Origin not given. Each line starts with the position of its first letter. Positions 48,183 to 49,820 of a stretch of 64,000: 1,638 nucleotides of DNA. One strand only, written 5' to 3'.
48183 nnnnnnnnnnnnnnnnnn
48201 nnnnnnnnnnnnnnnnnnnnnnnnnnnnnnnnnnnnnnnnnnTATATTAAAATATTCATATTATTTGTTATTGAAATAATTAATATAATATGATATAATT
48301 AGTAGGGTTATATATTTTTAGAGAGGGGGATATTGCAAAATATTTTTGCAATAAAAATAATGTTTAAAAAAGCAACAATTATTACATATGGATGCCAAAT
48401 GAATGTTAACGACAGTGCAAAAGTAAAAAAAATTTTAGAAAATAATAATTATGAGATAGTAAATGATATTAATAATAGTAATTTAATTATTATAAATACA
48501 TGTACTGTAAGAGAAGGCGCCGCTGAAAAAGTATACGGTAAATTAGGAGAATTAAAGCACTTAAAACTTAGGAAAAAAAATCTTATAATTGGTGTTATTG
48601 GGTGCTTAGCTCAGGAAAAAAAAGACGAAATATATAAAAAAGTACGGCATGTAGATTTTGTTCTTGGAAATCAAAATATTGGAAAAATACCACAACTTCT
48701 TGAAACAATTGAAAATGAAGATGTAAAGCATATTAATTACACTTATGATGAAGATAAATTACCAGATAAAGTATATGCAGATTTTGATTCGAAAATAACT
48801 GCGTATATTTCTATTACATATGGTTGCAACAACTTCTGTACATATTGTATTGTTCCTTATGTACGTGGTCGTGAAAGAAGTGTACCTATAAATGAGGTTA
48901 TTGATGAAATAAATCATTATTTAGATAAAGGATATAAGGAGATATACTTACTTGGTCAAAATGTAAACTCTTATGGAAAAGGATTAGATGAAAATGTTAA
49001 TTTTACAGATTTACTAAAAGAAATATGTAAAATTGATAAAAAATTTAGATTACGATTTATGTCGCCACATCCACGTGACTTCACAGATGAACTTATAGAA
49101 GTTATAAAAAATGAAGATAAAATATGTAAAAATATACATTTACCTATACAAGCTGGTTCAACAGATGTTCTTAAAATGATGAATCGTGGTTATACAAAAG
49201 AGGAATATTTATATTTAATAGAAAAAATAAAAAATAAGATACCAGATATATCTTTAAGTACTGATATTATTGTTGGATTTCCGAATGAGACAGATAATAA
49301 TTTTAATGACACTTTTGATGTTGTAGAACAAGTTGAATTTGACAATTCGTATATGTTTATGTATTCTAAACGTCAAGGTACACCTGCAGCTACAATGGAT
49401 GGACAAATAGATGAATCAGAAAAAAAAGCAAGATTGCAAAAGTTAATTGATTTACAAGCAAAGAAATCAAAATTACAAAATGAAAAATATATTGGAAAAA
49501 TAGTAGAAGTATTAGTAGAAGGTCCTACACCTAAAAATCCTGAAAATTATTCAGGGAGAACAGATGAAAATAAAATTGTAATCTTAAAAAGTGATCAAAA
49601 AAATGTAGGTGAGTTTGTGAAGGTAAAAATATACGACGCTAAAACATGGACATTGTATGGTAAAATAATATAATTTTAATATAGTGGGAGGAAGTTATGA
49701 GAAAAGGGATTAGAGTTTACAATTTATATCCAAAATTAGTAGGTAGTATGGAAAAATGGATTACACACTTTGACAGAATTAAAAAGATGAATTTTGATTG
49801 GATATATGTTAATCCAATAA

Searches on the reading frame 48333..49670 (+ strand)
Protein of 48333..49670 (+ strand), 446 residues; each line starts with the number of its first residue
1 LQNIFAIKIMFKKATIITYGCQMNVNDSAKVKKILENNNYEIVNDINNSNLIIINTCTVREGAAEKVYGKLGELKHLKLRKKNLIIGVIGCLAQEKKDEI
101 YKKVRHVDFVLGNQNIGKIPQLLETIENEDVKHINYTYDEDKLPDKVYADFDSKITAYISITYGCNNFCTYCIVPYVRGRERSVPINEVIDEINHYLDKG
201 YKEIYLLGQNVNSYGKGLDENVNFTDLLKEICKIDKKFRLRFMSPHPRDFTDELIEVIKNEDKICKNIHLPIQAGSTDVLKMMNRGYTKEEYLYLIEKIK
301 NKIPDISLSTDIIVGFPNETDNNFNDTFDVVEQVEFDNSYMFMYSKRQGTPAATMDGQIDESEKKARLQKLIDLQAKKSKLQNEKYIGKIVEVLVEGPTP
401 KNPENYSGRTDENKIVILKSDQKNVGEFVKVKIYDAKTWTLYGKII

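Call 20: find_homologous_proteins(query=window:48333-49670:+, max_evalue=1e-40)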
Query window:48333-49670:+ (446 aa): 8000 proteins with E <= 1e-40 among 8000 candidates; the best 120 are listed.
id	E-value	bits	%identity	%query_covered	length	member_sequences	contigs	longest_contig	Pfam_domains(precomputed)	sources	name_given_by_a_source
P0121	1.2e-294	995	100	100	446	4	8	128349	PF04055.28,PF00919.27,PF01938.27,PF18693.8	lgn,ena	-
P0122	6.8e-212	722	73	98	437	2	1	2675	PF04055.28,PF00919.27,PF01938.27,PF18693.8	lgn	-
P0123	3.3e-205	700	45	98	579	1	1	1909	PF04055.28,PF00919.27,PF01938.27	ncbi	-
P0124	5.4e-196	670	68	98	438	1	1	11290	PF04055.28,PF00919.27,PF01938.27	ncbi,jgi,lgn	-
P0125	2.6e-184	631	64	98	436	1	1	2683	PF04055.28,PF00919.27,PF01938.27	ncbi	-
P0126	1.8e-182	625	64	98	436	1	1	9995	PF04055.28,PF00919.27,PF01938.27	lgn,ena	-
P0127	1.2e-180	619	63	98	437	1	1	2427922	PF04055.28,PF00919.27,PF01938.27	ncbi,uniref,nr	ncbi:tRNA (N6-isopentenyl adenosine(37)-C2)-methylthiotransferase MiaB [Haliovirga abyssi]|uniref:tR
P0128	3.1e-180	618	62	98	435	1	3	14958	PF04055.28,PF00919.27,PF01938.27,PF18693.8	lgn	-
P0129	8.4e-180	616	63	98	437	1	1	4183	PF04055.28,PF00919.27,PF01938.27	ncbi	-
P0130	3.9e-179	614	63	98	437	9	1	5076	PF04055.28,PF00919.27,PF01938.27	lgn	-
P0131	3.0e-178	611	62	98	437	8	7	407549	PF04055.28,PF00919.27,PF01938.27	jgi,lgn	jgi:tRNA-2-methylthio-N6-dimethylallyladenosine synthase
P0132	3.4e-178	611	61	98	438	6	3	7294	PF04055.28,PF00919.27,PF01938.27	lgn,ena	-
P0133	1.1e-177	609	61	98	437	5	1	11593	PF04055.28,PF00919.27,PF01938.27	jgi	jgi:tRNA-2-methylthio-N6-dimethylallyladenosine synthase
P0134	1.7e-177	609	63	98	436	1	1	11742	PF04055.28,PF00919.27,PF01938.27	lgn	-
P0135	1.9e-177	609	61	98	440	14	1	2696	PF04055.28,PF00919.27,PF01938.27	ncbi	-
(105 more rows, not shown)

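Call 22: find_encoding_contigs(protein=P0122, flank=3000, max_places=3)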
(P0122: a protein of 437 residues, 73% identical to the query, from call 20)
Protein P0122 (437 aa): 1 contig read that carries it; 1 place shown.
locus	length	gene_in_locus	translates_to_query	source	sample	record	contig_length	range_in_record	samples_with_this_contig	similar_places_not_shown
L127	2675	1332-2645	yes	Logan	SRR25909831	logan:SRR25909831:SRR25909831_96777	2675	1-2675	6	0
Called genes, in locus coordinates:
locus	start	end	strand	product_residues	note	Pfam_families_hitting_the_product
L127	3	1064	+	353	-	?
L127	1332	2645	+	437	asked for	PF00919:UPF0004, PF04055:Radical_SAM, PF01938:TRAM, PF18693:TRAM_2 (faint)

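Call 23: find_encoding_contigs(protein=P0124, flank=10000, max_places=3)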
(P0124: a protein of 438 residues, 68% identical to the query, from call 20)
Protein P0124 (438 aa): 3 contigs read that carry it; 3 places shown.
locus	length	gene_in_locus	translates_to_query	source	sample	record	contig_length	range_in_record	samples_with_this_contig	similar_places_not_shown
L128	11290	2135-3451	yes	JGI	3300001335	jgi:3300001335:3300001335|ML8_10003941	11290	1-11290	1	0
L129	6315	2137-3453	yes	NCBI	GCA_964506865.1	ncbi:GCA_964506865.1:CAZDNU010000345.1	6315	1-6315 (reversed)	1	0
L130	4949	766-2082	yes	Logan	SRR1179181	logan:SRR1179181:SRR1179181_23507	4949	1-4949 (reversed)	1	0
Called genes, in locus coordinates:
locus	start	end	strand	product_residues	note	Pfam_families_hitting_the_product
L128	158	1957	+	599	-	-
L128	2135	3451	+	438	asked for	PF00919:UPF0004, PF04055:Radical_SAM, PF01938:TRAM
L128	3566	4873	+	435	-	PF00128:Alpha-amylase, PF14701:hDGE_amylase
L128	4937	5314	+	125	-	PF23198:PDE8A_N, PF00072:Response_reg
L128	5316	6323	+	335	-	PF01699:Na_Ca_ex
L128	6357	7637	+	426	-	PF07498:Rho_N (weak), PF07497:Rho_RNA_bind, PF00006:ATP-synt_ab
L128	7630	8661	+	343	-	PF01476:LysM, PF23473:LysM3_LYK4_5 (faint), PF01476:LysM, PF01551:Peptidase_M23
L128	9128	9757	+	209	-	PF00672:HAMP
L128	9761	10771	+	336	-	PF00015:MCPsignal, PF01814:Hemerythrin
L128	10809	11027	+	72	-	PF07992:Pyr_redox_2 (weak)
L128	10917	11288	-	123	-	?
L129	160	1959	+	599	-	-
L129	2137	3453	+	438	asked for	PF00919:UPF0004, PF04055:Radical_SAM, PF01938:TRAM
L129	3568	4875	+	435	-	PF00128:Alpha-amylase, PF14701:hDGE_amylase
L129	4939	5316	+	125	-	PF23198:PDE8A_N, PF00072:Response_reg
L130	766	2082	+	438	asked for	PF00919:UPF0004, PF04055:Radical_SAM, PF01938:TRAM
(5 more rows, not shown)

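Call 55: find_encoding_contigs(protein=P0126, flank=10000, max_places=1)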
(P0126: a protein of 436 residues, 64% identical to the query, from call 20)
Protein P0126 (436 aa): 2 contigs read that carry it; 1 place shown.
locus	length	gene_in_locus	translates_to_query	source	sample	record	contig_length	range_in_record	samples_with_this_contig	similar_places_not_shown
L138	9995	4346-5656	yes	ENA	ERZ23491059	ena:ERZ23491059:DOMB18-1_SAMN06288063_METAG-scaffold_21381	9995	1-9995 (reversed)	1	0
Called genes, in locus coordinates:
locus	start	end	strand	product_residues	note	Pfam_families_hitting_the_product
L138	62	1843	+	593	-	PF09820:AAA-ATPase_like, PF08011:PDDEXK_9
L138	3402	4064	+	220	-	PF00015:MCPsignal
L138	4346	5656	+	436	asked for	PF00919:UPF0004, PF04055:Radical_SAM, PF01938:TRAM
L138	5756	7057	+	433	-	PF00128:Alpha-amylase (weak), PF14701:hDGE_amylase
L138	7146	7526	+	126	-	PF00072:Response_reg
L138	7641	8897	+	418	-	PF07498:Rho_N (weak), PF07497:Rho_RNA_bind, PF00006:ATP-synt_ab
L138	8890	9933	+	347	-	PF01476:LysM, PF23473:LysM3_LYK4_5 (faint), PF01476:LysM, PF01551:Peptidase_M23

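Call 56: find_encoding_contigs(protein=P0128, flank=10000, max_places=1)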
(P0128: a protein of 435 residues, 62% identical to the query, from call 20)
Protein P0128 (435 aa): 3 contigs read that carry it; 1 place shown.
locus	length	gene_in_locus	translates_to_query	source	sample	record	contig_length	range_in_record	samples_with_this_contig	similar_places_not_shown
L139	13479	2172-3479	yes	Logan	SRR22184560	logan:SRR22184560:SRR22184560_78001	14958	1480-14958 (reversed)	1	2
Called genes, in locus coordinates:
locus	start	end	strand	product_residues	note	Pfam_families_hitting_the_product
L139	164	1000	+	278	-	PF01925:TauE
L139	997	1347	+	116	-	PF07843:DUF1634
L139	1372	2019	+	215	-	PF22175:Ogg-HhH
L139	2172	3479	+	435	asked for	PF00919:UPF0004, PF04055:Radical_SAM, PF01938:TRAM, PF18693:TRAM_2 (weak)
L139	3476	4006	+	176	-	PF01464:SLT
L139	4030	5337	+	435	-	PF00128:Alpha-amylase, PF14701:hDGE_amylase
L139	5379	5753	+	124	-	PF00072:Response_reg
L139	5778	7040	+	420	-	PF07497:Rho_RNA_bind, PF00006:ATP-synt_ab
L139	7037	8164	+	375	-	PF01476:LysM, PF23473:LysM3_LYK4_5 (faint), PF23577:LysM_RLK (faint), PF01476:LysM, PF01551:Peptidase_M23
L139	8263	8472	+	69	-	PF01197:Ribosomal_L31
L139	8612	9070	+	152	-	-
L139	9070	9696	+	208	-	PF14681:UPRTase, PF00156:Pribosyltran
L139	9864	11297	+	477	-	PF14903:WG_beta_rep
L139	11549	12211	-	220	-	-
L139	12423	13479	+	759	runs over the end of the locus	PF03477:ATP-cone, PF00317:Ribonuc_red_lgN, PF02867:Ribonuc_red_lgC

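Call 60: search_protein_families(library=ncbifam, proteins=[window:48360-49670:+], max_evalue=1e-10)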
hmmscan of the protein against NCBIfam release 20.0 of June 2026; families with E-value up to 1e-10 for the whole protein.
window:48360-49670:+ (437 aa): 9 families
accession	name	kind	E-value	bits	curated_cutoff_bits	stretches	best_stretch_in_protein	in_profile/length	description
TIGR01574.1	miaB-methiolase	equivalog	3.1e-162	540.6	355.3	1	7-437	4-437/437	tRNA (N6-isopentenyl adenosine(37)-C2)-methylthiotransferase MiaB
TIGR00089.1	TIGR00089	subfamily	1.2e-152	508.6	251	1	4-434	1-429/429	MiaB/RimO family radical SAM methylthiotransferase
NF010916.0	PRK14336.1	equivalog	6.2e-106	354.6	606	1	6-437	5-413/418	tRNA (N6-isopentenyl adenosine(37)-C2)-methylthiotransferase MiaB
TIGR01579.1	MiaB-like-C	equivalog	8.3e-106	354.7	357.05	1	7-424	1-416/416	tRNA (N(6)-L-threonylcarbamoyladenosine(37)-C(2))-methylthiotransferase MtaB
TIGR01125.1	TIGR01125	equivalog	2.9e-87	293.5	356.95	1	6-434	3-432/432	30S ribosomal protein S12 methylthiotransferase RimO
TIGR01578.1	MiaB-like-B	hypoth_equivalog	1.3e-82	277.9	314.7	1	7-437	4-421/421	tRNA (N(6)-L-threonylcarbamoyladenosine(37)-C(2))-methylthiotransferase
TIGR04013.1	B12_SAM_MJ_1487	hypoth_equivalog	1.1e-23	83.7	251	1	62-362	60-372/382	TIGR04013 family B12-binding domain/radical SAM domain-containing protein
TIGR04014.1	B12_SAM_MJ_0865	equivalog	1.1e-22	80.4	360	1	147-346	160-357/434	methyl-coenzyme M reductase glutamine C-methyltransferase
TIGR04479.1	bcpD_PhpK_rSAM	subfamily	3.4e-18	65.3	600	1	129-328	223-412/504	PhpK family radical SAM P-methyltransferase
